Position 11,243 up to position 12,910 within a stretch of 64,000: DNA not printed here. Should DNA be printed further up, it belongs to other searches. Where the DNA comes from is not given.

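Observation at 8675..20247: Nine-gene operon that looks like an undescribed Arn-like route for periplasmic glycosylation from a lipid-linked sugar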

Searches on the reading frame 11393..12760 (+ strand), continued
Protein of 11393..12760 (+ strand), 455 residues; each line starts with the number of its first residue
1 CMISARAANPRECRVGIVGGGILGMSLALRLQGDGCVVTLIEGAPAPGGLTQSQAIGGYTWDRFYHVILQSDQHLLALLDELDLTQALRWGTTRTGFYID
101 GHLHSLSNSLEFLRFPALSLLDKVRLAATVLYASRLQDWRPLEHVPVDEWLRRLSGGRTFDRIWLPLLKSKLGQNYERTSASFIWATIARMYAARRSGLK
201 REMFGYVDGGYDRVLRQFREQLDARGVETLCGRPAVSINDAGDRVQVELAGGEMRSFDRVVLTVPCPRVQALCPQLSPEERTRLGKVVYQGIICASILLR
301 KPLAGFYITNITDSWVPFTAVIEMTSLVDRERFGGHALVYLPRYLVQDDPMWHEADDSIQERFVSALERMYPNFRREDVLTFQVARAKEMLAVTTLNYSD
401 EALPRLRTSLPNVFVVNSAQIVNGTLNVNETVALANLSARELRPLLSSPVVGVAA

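Call 16: find_related_loci(query=A1, collection=genome_contigs, flank=10000)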
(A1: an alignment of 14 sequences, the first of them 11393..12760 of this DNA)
Query A1 (455 aa) in genome_contigs; peptide patterns used: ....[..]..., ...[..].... (x = any residue, [..] = any of these).
599 stretches matched a pattern (row limit reached: there are more); 578 encode a relative of the query (tblastn E <= 1e-3); the best 80 are kept; 80 distinct loci.
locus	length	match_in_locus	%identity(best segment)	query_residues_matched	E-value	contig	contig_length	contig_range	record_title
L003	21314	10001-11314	68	22-455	0e+0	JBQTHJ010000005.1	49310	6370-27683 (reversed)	MAG: Gemmatimonadaceae bacterium isolate SAR11 c_000000107447, whole genome shotgun sequence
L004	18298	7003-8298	69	25-451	0e+0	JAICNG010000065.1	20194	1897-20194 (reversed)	MAG: Gemmatimonadaceae bacterium isolate OF_bin.40 k141_2265223_length_20194_cov_13.7214, whole genome shotgun sequence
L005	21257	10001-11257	68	25-443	0e+0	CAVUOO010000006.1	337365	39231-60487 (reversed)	MAG: uncultured Gemmatimonadales bacterium isolate MFD06085.bin.3.113 genome assembly, contig: contig_56582, whole genom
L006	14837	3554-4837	69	15-442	0e+0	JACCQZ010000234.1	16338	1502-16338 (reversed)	MAG: Gemmatimonadales bacterium isolate MGR_bin9 SD2897-2912_k127_2100688, whole genome shotgun sequence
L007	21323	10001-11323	71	13-451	0e+0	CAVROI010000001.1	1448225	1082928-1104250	MAG: uncultured Gemmatimonadales bacterium isolate MFD04944.bin.1.29 genome assembly, contig: contig_13723, whole genome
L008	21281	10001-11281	67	22-448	0e+0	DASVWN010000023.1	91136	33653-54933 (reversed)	MAG TPA_asm: Gemmatimonadaceae bacterium isolate SMAG_U2549 k141_1376320, whole genome shotgun sequence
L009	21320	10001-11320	67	9-448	0e+0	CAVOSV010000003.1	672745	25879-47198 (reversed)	MAG: uncultured Gemmatimonadales bacterium isolate MFD00392.bin.1.1 genome assembly, contig: contig_755, whole genome sh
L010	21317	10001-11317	67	15-455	0e+0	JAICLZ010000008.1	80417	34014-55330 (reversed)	MAG: Gemmatimonadaceae bacterium isolate LS_ISSM_2_bin.92 k141_2018998_length_80417_cov_21.4265, whole genome shotgun se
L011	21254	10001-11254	68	25-442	0e+0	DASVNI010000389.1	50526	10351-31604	MAG TPA_asm: Gemmatimonadaceae bacterium isolate SMAG_U3122 k141_593350, whole genome shotgun sequence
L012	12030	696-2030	68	2-446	0e+0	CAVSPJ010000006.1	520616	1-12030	MAG: uncultured Gemmatimonadales bacterium isolate MFD01275.bin.2.206 genome assembly, contig: contig_42658, whole genom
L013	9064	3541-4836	67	15-446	0e+0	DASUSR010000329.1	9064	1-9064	MAG TPA_asm: Gemmatimonadales bacterium isolate SMAG_U1741 k141_876042, whole genome shotgun sequence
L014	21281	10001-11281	67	22-448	0e+0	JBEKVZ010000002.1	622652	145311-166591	MAG: Gemmatimonadales bacterium isolate SPRUCE 616 SPRUCE_616_2, whole genome shotgun sequence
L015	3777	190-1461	66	25-448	0e+0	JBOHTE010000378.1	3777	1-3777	MAG: Gemmatimonadaceae bacterium isolate TC-S_concoct.bin.243 k127_4432560, whole genome shotgun sequence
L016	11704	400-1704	66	14-448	0e+0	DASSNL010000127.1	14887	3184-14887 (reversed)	MAG TPA_asm: Gemmatimonadaceae bacterium isolate SMAG_U1224 k141_1186044, whole genome shotgun sequence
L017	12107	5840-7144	64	13-448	0e+0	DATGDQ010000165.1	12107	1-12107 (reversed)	MAG TPA_asm: Gemmatimonadaceae bacterium isolate SMAG_U9678 k141_349862, whole genome shotgun sequence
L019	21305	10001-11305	64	13-448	0e+0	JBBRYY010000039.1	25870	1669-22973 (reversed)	MAG: Gemmatimonadales bacterium isolate metawrap_la5_1 metawrap_la5_1_K_539082_L_25870_cov_35.1529, whole genome shotgun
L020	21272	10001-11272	67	25-448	0e+0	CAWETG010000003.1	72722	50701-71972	MAG: uncultured Gemmatimonadales bacterium isolate MFD01476.bin.1.191 genome assembly, contig: contig_126949, whole geno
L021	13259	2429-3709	66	28-455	0e+0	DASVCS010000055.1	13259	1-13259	MAG TPA_asm: Longimicrobiales bacterium isolate SMAG_U2013 k141_235128, whole genome shotgun sequence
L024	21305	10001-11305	64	13-448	0e+0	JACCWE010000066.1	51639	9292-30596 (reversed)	MAG: Gemmatimonadaceae bacterium isolate MGR_bin144 SD2897-2912_k127_2000815, whole genome shotgun sequence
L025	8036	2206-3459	65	25-442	0e+0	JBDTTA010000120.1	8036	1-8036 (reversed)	MAG: Gemmatimonadales bacterium isolate cluster3_bin.285 NODE_44120_length_8036_cov_5.663827, whole genome shotgun seque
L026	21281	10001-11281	67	25-447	0e+0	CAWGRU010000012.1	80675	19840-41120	MAG: uncultured Gemmatimonadales bacterium isolate MFD05942.bin.1.100 genome assembly, contig: contig_62308, whole genom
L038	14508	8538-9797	65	15-436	0e+0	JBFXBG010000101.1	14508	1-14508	MAG: Gemmatimonadales bacterium isolate CA_2019_TPBS_40 NODE_17550_length_14508_cov_4.528684_TPBS, whole genome shotgun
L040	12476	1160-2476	65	25-453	2e-179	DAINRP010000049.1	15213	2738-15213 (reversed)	MAG TPA_asm: Gemmatimonadales bacterium isolate CTOTU26091 NODE_1736_length_15213_cov_5.500660, whole genome shotgun seq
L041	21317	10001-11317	64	25-453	1e-178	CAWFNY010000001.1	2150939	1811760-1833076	MAG: uncultured Gemmatimonadales bacterium isolate MFD05942.bin.1.314 genome assembly, contig: contig_15511, whole genom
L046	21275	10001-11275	62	25-449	7e-175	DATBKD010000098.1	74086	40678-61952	MAG TPA_asm: Gemmatimonadales bacterium isolate SMAG_U3937 k141_1363113, whole genome shotgun sequence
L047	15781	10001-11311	64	25-454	2e-174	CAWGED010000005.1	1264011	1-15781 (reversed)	MAG: uncultured Gemmatimonadales bacterium isolate MFD02199.bin.2.180 genome assembly, contig: contig_25430, whole genom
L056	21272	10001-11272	60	15-439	3e-168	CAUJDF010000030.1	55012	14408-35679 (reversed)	MAG: Myxococcota bacterium isolate KLAP118 genome assembly, contig: KLAP118_301012, whole genome shotgun sequence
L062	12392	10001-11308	58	2-438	3e-166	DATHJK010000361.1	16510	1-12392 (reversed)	MAG TPA_asm: Pyrinomonadaceae bacterium isolate SMAG_U12550 k141_168937, whole genome shotgun sequence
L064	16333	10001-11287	62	11-439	2e-165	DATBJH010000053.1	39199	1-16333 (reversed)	MAG TPA_asm: Gemmatimonadales bacterium isolate SMAG_U3915 k141_901292, whole genome shotgun sequence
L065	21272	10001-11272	61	25-448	1e-164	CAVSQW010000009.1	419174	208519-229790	MAG: uncultured Gemmatimonadales bacterium isolate MFD05684.bin.2.73 genome assembly, contig: contig_40326, whole genome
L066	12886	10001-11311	64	5-440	2e-174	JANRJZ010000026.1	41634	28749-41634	MAG: Gemmatimonadota bacterium isolate bins.22 k141_5172006, whole genome shotgun sequence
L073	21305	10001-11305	60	14-448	2e-162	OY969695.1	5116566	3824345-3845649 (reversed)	MAG: uncultured Gemmatimonadales bacterium isolate MFD04967.bin.1.34 genome assembly, chromosome: 1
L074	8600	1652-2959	57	14-442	8e-162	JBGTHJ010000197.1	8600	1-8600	MAG: Pyrinomonadaceae bacterium isolate JTS-RE236 k141_7486494, whole genome shotgun sequence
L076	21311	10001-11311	56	6-442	2e-161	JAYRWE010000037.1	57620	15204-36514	MAG: bacterium isolate NJ_NJASGE3bin.37 k141_443910, whole genome shotgun sequence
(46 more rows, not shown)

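Call 20: search_protein_families(library=pfam, proteins=[L073:13070-14221:+, L073:14073-15974:+, L073:15845-18547:+, L073:18535-20091:+, L003:12346-14307:+, L003:14156-16012:+, L003:16027-16959:+, L003:16991-18580:+, L056:12304-14241:+, L056:14257-15978:+], max_evalue=0.0001)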
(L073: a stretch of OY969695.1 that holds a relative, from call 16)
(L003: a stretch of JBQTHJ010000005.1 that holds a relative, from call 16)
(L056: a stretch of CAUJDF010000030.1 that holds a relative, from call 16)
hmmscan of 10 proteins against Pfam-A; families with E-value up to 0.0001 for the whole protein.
L073:13070-14221:+ (383 aa): 1 family
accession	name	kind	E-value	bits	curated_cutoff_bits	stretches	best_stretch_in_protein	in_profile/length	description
PF00733.27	Asn_synthase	-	1e-58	200.2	21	1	90-378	95-354/354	Asparagine synthase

L073:14073-15974:+ (633 aa): 3 families
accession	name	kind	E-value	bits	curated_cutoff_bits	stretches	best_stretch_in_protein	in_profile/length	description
PF03720.21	UDPG_MGDP_dh_C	-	1.9e-19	70.4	30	1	414-519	1-103/103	UDP-glucose/GDP-mannose dehydrogenase family, UDP binding domain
PF03721.20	UDPG_MGDP_dh_N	-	4.7e-19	69.1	27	1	68-264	1-181/187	UDP-glucose/GDP-mannose dehydrogenase family, NAD binding domain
PF00984.24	UDPG_MGDP_dh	-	2.9e-15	56.6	25.4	1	286-391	2-93/94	UDP-glucose/GDP-mannose dehydrogenase family, central domain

L073:15845-18547:+ (900 aa): 2 families
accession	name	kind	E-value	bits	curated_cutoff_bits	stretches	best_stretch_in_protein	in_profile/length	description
PF01757.29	Acyl_transf_3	-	5e-26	92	31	1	64-406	2-324/326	Acyltransferase domain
PF16822.11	ALGX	-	4.5e-06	26.9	26.5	1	771-891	21-133/268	SGNH hydrolase-like domain, acetyltransferase AlgX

L073:18535-20091:+ (518 aa): 1 family
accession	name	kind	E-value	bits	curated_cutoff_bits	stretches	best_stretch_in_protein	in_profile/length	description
PF13231.12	PMT_2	-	7.2e-07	30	26.1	1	101-247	4-151/160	Dolichyl-phosphate-mannose-protein mannosyltransferase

L003:12346-14307:+ (653 aa): 4 families
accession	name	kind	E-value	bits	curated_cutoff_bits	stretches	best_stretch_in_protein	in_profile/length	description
PF00733.27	Asn_synthase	-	5.3e-90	303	21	1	238-621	1-354/354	Asparagine synthase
PF13537.11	GATase_7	-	3e-47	160.1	25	1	47-163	1-122/123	Glutamine amidotransferase domain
PF13522.11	GATase_6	-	2.2e-41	141.3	27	1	32-158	1-130/130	Glutamine amidotransferase domain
PF12481.13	DUF3700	-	3.1e-05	24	27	1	112-164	125-177/228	Aluminium induced protein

L003:14156-16012:+ (618 aa): 3 families
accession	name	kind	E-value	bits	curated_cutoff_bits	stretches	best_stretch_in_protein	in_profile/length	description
PF03721.20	UDPG_MGDP_dh_N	-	4.8e-21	75.6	27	1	62-257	2-181/187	UDP-glucose/GDP-mannose dehydrogenase family, NAD binding domain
PF03720.21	UDPG_MGDP_dh_C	-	3.4e-17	63.1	30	1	407-511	1-101/103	UDP-glucose/GDP-mannose dehydrogenase family, UDP binding domain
PF00984.24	UDPG_MGDP_dh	-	2.2e-15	56.9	25.4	1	279-384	2-93/94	UDP-glucose/GDP-mannose dehydrogenase family, central domain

L003:16027-16959:+ (310 aa): 5 families
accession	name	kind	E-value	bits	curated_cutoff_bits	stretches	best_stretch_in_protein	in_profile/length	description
PF13489.12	Methyltransf_23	-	2e-21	76.9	27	1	96-244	8-155/164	Methyltransferase domain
PF08241.18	Methyltransf_11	-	1.8e-14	54.6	21.2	1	115-205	1-95/95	Methyltransferase domain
PF08242.18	Methyltransf_12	-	4.2e-13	50.3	30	1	115-202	1-97/98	Methyltransferase domain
PF13649.12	Methyltransf_25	-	9.1e-12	46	27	1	115-201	2-97/97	Methyltransferase domain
PF13847.12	Methyltransf_31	-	2.3e-08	34.3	27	1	112-209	5-113/145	Methyltransferase domain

L003:16991-18580:+ (529 aa): 1 family
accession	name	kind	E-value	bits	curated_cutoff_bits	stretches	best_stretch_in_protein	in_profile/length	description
PF20604.3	DUF6798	-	1.5e-05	25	26.9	1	400-455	2-59/61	Domain of unknown function (DUF6798)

L056:12304-14241:+ (645 aa): 4 families
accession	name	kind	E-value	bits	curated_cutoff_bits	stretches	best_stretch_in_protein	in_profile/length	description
PF00733.27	Asn_synthase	-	9.9e-91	305.4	21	1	240-621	1-353/354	Asparagine synthase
PF13537.11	GATase_7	-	4e-49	166.2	25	1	47-165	1-122/123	Glutamine amidotransferase domain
PF13522.11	GATase_6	-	8.8e-47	158.8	27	1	32-160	1-130/130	Glutamine amidotransferase domain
PF12481.13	DUF3700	-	2.9e-07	30.6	27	1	66-151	74-162/228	Aluminium induced protein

L056:14257-15978:+ (573 aa): 3 families
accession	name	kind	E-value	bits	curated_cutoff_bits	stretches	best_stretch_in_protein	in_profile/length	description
PF03721.20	UDPG_MGDP_dh_N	-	4.8e-21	75.6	27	1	17-210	2-179/187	UDP-glucose/GDP-mannose dehydrogenase family, NAD binding domain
PF03720.21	UDPG_MGDP_dh_C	-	6.4e-18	65.5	30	1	363-464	1-102/103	UDP-glucose/GDP-mannose dehydrogenase family, UDP binding domain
PF00984.24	UDPG_MGDP_dh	-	8.1e-16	58.4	25.4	1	234-340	2-93/94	UDP-glucose/GDP-mannose dehydrogenase family, central domain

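Call 22: search_solved_structures(query=window:11393-12760:+, max_evalue=0.001)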
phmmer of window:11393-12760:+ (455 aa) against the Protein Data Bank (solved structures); distinct sequences matched with E-value up to 0.001: 3.
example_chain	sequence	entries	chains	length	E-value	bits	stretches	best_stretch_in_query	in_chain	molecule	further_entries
1sez_A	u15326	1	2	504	2.3e-06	30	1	13-170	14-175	Protoporphyrinogen oxidase, mitochondrial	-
3lov_A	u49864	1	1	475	2.4e-05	26.6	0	14-181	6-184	Protoporphyrinogen oxidase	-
2ivd_A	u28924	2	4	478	0.00031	22.9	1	13-131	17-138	PROTOPORPHYRINOGEN OXIDASE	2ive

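Call 31: search_protein_families(library=ncbifam, proteins=[L003:12346-14307:+, L003:14156-16012:+, L003:16027-16959:+, L003:16991-18580:+, L073:15845-18547:+, L073:18535-20091:+, L003:8155-9978:+], max_evalue=0.00001)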
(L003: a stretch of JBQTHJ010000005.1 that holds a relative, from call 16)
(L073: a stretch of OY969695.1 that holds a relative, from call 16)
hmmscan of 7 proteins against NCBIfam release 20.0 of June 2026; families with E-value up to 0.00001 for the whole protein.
L003:12346-14307:+ (653 aa): 9 families
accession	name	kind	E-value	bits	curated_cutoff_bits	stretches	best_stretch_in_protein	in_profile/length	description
TIGR01536.1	asn_synth_AEB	equivalog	3.4e-150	501.5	267.1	1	2-560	1-517/517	asparagine synthase (glutamine-hydrolyzing)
TIGR03108.1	eps_aminotran_1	hypoth_equivalog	3.5e-133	445.5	816.9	1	1-611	1-616/628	XrtA/PEP-CTERM system amidotransferase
TIGR03104.1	trio_amidotrans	equivalog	1.9e-110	369.8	570.1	2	1-376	1-384/589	N-acetylglutaminylglutamine amidotransferase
NF006949.0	PRK09431.1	equivalog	5e-88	296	499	3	1-164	1-167/554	asparagine synthase B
NF033535.1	lass_lactam_cya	exception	1.2e-73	248.8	525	2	1-380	1-387/668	lasso peptide isopeptide bond-forming cyclase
NF033561.1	macrolact_Ik_Al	subfamily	3e-20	72.3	300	1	132-383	93-345/561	albusnodin/ikarugamycin family macrolactam cyclase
TIGR01134.1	purF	equivalog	2.1e-12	47.2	350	1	60-162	85-199/432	amidophosphoribosyltransferase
NF001484.0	PRK00331.1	subfamily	4e-11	42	381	1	65-165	93-201/601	isomerizing glutamine--fructose-6-phosphate transaminase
TIGR01135.1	glmS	equivalog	5.7e-10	38.3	418.05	1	66-165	93-200/607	glutamine--fructose-6-phosphate transaminase (isomerizing)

L003:14156-16012:+ (618 aa): 6 families
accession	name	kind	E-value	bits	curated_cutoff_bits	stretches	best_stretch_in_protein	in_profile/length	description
TIGR03026.1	NDP-sugDHase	subfamily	6.7e-74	249.1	189.8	1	62-486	2-392/413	nucleotide sugar dehydrogenase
NF040825.1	UDPMaNacDH_Arch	equivalog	4.1e-55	187.3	750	1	62-455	2-360/418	UDP-N-acetyl-D-mannosamine dehydrogenase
NF008286.0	PRK11064.1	equivalog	4.3e-41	140.9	459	1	61-486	4-400/420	UDP-N-acetyl-D-mannosamine dehydrogenase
NF041297.1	UDPGDh_AglM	equivalog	1.1e-39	136.5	670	1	62-487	2-397/429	UDP-glucose 6-dehydrogenase AglM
NF047673.2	TeichurnBiosyTuaD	equivalog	1.8e-22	80.1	700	1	60-530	1-433/439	UDP-glucose 6-dehydrogenase TuaD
NF011729.0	PRK15182.1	equivalog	1.2e-20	73.7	592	1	148-450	75-361/425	Vi polysaccharide biosynthesis UDP-N-acetylglucosamine C-6 dehydrogenase TviB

L003:16027-16959:+ (310 aa): 1 family
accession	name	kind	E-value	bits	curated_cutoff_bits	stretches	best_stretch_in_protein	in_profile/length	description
TIGR01983.1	UbiG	equivalog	9.3e-10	38.2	102.95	1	111-210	50-156/228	bifunctional 2-polyprenyl-6-hydroxyphenol methylase/3-demethylubiquinol 3-O-methyltransferase UbiG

L003:16991-18580:+ (529 aa): 0 families

L073:15845-18547:+ (900 aa): 0 families

L073:18535-20091:+ (518 aa): 0 families

L003:8155-9978:+ (607 aa): 15 families
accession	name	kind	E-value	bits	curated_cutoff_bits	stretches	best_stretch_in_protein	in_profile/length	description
TIGR03006.1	pepcterm_polyde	equivalog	5.3e-83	278.3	276.2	1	41-307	3-269/272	XrtA system polysaccharide deacetylase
TIGR02764.1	spore_ybaN_pdaB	equivalog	7.1e-16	58.5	237.4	1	70-157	17-104/191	polysaccharide deacetylase family sporulation protein PdaB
TIGR03965.1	mycofact_glyco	equivalog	5.3e-14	51.9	280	1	336-457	67-182/467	mycofactocin biosynthesis glycosyltransferase MftF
NF047588.1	GlcsyltransPgfSStrep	equivalog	9.2e-14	51.4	500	1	347-512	3-163/308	glycosyltransferase PgfS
TIGR03937.1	PgaC_IcaA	equivalog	1.8e-12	46.9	422.3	1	344-457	44-153/407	poly-beta-1,6-N-acetyl-D-glucosamine synthase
TIGR04243.1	nodulat_NodB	equivalog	7.2e-12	45.2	240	1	73-154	16-97/197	chitooligosaccharide deacetylase NodB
NF007986.1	PRK10714.1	equivalog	1.6e-11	43.8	529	1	347-573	8-226/316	undecaprenyl-phosphate 4-deoxy-4-formamido-L-arabinose transferase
NF045821.1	PgAcgDacpgdA1_Bac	equivalog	1.9e-11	43.4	400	1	74-148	103-177/282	peptidoglycan-N-acetylglucosamine deacetylase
NF058614.1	PPMAGASynPpgS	equivalog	2.1e-08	33.9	370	1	348-547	3-196/226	polyprenyl-phospho-N-acetylgalactosaminyl synthase PpgS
TIGR02884.1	spore_pdaA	equivalog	1.3e-07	31.6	298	1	73-152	51-130/224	delta-lactam-biosynthetic de-N-acetylase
TIGR02873.1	spore_ylxY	hypoth_equivalog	2.1e-07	30.5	391.5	1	76-151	102-177/268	probable sporulation protein, polysaccharide deacetylase family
NF047683.1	TeichurnBiosyTuaG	equivalog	2.8e-07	30.4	400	1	346-454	7-111/252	teichuronic acid biosynthesis protein TuaG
TIGR03212.1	uraD_N-term-dom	equivalog_domain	4.3e-07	29.3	424.6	1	64-159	71-164/297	allantoinase PuuE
NF041875.1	EPS_EpsD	equivalog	4.6e-07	29.5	370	1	347-493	1-143/325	exopolysaccharide biosynthesis glycosyltransferase EpsD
TIGR04242.1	nodulat_NodC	equivalog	5.7e-06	25.5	550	1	338-451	41-153/395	chitooligosaccharide synthase NodC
